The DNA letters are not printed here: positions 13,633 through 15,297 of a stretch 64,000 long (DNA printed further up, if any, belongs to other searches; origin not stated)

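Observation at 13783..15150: Single-ORF fusion of peptide deformylase and methionyl-tRNA formyltransferase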

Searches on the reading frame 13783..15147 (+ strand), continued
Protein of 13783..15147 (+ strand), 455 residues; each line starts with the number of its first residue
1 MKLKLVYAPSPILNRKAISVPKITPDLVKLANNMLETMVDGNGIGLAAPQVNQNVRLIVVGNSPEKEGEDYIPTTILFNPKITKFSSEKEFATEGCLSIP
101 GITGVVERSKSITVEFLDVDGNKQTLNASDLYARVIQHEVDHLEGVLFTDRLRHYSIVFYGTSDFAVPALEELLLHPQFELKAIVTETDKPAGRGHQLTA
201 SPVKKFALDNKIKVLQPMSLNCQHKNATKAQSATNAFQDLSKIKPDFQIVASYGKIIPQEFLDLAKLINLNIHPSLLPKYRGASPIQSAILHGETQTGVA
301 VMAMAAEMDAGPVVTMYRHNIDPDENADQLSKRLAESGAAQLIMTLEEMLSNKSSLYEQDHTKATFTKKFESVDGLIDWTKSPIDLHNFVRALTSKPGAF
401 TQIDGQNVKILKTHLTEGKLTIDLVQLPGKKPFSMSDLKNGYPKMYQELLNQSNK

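Call 54: list_cluster_members(proteins=[P0003, P0005, P0008, P0017, P0028, P0029, P0265, P0270, P0308, P0283])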
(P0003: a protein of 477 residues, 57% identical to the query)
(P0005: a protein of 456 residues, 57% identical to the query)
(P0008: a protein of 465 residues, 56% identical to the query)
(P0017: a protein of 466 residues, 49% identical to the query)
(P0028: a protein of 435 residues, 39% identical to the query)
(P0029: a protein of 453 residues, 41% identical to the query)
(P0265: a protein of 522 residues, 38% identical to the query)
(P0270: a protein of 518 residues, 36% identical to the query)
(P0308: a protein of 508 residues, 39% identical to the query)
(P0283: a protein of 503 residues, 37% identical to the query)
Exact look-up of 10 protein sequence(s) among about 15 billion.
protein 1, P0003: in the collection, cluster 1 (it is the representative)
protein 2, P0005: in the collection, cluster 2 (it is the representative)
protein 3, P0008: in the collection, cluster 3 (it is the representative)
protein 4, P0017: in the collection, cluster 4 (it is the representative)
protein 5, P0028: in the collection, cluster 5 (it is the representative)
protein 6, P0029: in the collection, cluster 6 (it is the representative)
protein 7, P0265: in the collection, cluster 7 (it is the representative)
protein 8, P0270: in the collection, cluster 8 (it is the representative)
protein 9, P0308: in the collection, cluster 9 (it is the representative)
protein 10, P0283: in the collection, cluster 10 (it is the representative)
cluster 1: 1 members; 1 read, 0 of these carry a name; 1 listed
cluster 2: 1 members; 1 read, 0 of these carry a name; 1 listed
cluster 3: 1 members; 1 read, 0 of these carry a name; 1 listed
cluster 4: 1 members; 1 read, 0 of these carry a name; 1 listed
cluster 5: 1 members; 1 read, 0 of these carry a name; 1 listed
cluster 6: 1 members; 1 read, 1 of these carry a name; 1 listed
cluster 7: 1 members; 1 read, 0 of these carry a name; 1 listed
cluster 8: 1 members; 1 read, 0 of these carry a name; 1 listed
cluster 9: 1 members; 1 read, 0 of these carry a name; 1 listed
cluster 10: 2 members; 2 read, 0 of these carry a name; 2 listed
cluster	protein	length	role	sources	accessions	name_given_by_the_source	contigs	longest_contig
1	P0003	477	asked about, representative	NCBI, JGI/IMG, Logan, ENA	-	-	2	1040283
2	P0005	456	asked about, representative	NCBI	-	-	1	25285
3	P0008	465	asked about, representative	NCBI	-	-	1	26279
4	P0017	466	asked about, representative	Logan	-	-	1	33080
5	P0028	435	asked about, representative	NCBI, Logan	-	-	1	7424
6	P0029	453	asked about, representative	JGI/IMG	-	methionyl-tRNA formyltransferase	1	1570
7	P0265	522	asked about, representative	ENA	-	-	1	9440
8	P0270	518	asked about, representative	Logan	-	-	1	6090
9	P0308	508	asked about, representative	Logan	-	-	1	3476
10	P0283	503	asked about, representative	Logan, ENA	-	-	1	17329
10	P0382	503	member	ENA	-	-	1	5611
